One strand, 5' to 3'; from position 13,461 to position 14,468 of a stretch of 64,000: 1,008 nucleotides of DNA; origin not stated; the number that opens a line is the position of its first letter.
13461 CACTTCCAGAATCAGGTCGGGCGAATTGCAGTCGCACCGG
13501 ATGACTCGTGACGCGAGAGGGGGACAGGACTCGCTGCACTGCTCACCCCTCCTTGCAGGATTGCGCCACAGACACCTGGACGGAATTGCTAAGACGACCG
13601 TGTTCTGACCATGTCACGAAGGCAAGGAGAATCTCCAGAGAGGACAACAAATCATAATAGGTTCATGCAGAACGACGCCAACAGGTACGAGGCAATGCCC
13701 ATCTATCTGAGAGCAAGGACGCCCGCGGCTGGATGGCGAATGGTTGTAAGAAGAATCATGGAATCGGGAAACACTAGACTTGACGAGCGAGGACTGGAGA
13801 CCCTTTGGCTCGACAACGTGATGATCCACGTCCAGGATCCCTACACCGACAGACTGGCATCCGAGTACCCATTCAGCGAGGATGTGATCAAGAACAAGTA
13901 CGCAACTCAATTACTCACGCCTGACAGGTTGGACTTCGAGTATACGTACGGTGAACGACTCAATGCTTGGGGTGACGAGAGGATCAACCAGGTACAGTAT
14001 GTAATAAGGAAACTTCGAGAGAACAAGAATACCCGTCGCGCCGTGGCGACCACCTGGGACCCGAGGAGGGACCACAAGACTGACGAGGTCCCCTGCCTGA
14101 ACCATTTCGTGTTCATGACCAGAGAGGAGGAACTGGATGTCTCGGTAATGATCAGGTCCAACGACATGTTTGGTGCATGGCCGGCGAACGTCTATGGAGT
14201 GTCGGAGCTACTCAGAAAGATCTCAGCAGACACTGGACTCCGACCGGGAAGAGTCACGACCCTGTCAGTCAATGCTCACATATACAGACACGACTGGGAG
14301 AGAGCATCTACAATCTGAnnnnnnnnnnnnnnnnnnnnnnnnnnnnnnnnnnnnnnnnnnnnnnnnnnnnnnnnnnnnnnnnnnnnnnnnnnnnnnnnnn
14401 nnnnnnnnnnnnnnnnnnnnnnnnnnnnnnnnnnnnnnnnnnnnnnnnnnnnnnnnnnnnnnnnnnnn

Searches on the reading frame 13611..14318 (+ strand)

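Call 84: search_protein_families(library=pfam, proteins=[window:13611-14318:+], max_evalue=0.00001)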
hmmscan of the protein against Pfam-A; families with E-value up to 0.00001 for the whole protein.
window:13611-14318:+ (235 aa): 1 family
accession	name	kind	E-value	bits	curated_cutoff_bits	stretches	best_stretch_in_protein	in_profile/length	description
PF00303.24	Thymidylat_synt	-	1.9e-21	76.9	24.3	1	108-232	89-218/266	Thymidylate synthase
